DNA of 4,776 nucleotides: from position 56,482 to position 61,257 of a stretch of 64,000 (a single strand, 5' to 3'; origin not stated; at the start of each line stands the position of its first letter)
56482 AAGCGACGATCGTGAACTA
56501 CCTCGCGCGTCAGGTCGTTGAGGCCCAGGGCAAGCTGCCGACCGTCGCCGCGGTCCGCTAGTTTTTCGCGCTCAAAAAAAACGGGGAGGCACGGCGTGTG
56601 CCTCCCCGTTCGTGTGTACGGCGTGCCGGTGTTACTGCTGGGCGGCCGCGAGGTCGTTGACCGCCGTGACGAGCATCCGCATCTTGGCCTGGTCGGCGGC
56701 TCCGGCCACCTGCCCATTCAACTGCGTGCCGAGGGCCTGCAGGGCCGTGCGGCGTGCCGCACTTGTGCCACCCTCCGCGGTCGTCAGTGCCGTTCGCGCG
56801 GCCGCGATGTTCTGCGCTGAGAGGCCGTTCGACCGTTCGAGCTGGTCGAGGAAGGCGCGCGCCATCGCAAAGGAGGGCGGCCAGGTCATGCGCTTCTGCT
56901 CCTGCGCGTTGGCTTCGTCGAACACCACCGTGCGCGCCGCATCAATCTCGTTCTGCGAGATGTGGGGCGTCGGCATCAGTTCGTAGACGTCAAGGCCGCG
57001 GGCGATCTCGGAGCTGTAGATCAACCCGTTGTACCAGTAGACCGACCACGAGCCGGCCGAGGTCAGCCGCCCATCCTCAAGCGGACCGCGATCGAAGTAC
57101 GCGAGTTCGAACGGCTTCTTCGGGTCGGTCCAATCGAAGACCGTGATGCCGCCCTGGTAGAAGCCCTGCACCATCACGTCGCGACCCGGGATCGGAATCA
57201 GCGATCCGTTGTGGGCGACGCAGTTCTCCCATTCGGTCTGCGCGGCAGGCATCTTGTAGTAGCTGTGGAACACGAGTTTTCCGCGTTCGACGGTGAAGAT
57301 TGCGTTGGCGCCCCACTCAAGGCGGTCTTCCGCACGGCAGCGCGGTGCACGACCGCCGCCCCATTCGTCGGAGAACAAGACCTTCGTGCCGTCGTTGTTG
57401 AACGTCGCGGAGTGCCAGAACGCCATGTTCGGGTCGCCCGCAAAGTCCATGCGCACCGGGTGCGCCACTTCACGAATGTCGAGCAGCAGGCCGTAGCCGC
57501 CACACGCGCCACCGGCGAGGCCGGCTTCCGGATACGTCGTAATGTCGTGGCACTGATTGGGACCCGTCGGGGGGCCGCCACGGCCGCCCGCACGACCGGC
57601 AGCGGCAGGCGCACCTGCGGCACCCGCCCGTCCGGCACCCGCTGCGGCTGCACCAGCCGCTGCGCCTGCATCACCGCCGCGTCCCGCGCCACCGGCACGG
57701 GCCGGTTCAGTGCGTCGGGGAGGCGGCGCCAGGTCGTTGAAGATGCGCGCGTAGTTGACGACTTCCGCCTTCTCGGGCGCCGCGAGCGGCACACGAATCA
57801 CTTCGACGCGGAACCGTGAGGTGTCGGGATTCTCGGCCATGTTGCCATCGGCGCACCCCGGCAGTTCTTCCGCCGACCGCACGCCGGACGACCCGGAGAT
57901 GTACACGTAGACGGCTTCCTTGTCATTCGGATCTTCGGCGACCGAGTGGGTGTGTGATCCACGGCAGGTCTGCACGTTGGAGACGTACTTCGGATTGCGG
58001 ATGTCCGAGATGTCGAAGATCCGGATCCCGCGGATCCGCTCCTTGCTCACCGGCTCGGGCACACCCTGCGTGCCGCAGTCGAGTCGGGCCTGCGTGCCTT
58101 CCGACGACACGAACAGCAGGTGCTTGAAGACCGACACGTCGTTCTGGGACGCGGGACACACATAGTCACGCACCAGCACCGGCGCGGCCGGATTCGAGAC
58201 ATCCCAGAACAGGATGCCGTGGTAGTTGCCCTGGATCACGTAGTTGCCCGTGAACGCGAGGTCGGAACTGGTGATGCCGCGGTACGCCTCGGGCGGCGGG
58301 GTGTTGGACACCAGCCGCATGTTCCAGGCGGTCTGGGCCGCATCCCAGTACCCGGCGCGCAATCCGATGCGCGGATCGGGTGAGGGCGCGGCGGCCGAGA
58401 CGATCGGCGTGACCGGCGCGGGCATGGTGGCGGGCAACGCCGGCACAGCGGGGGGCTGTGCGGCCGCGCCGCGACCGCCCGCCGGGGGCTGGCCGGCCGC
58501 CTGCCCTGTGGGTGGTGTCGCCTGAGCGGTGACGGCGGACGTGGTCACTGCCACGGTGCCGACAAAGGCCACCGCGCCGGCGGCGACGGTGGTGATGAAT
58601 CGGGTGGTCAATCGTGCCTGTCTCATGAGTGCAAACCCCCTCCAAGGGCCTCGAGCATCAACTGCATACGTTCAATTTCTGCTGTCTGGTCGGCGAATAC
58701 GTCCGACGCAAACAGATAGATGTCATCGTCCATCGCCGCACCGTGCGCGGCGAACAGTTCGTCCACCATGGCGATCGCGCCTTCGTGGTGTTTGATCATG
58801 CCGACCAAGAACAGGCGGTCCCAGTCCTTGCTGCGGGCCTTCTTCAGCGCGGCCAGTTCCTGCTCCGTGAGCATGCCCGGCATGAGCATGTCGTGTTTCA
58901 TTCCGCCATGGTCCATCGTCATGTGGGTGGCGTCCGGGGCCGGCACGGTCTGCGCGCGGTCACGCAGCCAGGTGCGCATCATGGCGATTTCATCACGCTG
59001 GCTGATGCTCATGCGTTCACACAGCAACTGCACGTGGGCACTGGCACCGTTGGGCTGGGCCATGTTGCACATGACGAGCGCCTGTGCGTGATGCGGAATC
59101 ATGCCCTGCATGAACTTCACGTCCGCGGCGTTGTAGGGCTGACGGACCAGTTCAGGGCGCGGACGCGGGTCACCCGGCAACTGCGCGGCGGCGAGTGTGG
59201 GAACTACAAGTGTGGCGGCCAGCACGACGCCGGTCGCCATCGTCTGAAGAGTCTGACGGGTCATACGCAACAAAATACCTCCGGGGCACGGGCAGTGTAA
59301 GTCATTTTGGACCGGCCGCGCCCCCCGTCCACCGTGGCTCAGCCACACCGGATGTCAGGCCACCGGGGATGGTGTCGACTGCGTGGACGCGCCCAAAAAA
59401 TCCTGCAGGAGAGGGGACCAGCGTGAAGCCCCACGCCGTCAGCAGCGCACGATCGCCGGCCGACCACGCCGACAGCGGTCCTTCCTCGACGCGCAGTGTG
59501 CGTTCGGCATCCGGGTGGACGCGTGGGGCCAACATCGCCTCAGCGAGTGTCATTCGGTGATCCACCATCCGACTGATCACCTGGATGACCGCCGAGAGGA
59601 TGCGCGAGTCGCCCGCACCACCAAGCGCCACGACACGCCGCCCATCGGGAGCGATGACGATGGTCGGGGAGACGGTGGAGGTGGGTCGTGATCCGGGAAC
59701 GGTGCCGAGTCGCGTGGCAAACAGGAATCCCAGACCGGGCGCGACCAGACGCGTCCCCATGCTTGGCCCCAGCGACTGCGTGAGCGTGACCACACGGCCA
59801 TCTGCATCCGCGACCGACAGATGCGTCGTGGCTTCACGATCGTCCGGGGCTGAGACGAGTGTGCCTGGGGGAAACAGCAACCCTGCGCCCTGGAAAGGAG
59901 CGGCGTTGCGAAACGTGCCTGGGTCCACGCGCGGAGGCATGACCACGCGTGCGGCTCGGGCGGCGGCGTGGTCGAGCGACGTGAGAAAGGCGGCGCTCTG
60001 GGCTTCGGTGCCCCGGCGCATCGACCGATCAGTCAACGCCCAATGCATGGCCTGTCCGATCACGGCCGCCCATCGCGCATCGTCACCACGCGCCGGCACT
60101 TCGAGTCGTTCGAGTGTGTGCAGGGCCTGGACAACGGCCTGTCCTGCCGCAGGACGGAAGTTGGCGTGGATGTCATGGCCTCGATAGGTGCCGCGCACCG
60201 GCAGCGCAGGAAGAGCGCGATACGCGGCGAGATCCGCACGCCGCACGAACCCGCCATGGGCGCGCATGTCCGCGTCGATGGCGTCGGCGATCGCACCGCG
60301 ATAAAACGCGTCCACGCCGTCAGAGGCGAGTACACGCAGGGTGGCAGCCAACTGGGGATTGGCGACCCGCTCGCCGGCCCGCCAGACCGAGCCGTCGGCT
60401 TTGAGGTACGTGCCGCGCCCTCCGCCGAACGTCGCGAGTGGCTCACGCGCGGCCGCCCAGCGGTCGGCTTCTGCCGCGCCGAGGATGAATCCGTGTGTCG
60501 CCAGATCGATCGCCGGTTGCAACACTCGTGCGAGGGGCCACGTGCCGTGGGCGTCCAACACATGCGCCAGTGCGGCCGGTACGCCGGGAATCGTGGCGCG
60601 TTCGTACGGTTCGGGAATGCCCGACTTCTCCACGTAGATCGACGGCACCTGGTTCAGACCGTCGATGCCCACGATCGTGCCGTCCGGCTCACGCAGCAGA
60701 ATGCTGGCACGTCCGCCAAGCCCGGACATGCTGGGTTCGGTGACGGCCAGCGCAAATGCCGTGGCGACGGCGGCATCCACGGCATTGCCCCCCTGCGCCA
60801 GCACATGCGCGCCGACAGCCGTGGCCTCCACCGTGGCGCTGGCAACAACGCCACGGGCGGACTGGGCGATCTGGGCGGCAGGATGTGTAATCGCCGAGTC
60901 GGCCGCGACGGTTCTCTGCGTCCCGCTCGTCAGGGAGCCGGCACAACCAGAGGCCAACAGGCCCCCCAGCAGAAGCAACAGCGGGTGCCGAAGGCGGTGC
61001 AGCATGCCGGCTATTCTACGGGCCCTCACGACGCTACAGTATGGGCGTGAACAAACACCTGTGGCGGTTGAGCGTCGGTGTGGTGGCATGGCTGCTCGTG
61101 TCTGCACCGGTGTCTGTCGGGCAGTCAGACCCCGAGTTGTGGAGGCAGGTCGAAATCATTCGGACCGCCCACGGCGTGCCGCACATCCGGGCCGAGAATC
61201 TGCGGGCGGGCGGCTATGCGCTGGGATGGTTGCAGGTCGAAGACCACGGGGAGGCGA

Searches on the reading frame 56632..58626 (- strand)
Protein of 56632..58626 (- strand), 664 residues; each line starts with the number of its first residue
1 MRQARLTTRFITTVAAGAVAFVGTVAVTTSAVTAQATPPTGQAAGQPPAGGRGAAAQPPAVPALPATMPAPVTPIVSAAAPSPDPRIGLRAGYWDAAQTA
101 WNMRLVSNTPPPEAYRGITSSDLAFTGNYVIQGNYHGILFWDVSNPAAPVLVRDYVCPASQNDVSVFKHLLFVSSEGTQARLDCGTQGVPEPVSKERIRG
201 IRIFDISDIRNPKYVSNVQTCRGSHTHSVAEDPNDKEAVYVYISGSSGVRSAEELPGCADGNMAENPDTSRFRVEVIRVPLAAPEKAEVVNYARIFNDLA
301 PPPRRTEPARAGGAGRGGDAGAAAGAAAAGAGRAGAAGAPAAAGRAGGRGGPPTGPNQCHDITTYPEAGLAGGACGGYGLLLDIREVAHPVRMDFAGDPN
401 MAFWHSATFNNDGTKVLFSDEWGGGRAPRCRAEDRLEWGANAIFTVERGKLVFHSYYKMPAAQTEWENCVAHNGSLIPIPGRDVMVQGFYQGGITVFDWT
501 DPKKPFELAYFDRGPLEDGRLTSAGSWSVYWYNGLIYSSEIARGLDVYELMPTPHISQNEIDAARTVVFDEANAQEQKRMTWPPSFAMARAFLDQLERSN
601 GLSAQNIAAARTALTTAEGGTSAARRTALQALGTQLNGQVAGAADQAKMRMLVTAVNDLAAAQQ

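Call 69: search_protein_families(library=pfam, proteins=[window:56632-58626:-], max_evalue=0.001)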
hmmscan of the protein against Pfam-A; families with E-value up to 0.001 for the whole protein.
window:56632-58626:- (664 aa): 0 families

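Call 89: find_encoding_contigs(protein=window:56632-58626:-, flank=10000, max_places=1)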
Protein window:56632-58626:- (664 aa): no gene with exactly this product is on record in the collection.

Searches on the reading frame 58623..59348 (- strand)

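Call 69: search_protein_families(library=pfam, proteins=[window:58623-59348:-], max_evalue=0.001)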
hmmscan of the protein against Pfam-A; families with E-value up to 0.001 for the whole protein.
window:58623-59348:- (241 aa): 2 families
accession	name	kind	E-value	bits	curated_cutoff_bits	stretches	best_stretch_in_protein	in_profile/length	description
PF03713.19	DUF305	-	5e-37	127.7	27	1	76-232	1-151/151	Domain of unknown function (DUF305)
PF13628.12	DUF4142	-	3.2e-05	24.7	27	0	89-204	16-113/138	Domain of unknown function (DUF4142)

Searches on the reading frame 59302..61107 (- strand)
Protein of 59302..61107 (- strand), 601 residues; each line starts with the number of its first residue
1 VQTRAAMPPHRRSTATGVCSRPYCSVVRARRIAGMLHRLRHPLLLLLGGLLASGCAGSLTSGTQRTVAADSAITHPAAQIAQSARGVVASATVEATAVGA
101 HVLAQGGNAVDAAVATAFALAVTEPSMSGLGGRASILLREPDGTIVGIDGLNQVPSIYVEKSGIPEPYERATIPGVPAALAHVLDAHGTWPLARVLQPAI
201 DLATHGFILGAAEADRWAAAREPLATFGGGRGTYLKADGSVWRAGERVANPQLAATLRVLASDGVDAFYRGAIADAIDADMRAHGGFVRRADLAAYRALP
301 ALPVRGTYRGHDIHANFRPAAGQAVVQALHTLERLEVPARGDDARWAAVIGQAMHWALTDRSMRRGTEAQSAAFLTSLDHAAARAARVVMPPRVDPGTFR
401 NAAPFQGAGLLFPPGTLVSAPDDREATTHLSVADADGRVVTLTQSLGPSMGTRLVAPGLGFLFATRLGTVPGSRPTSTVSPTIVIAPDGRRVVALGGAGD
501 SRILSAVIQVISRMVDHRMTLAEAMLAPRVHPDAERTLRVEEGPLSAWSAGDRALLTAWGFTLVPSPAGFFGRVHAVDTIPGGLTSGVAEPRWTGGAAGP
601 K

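Call 69: search_protein_families(library=pfam, proteins=[window:59302-61107:-], max_evalue=0.001)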
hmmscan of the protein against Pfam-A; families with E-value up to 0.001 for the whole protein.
window:59302-61107:- (601 aa): 1 family
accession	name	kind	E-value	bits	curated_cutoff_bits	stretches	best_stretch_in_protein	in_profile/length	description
PF01019.26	G_glu_transpept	-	2e-87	294.6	27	1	101-592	2-509/512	Gamma-glutamyltranspeptidase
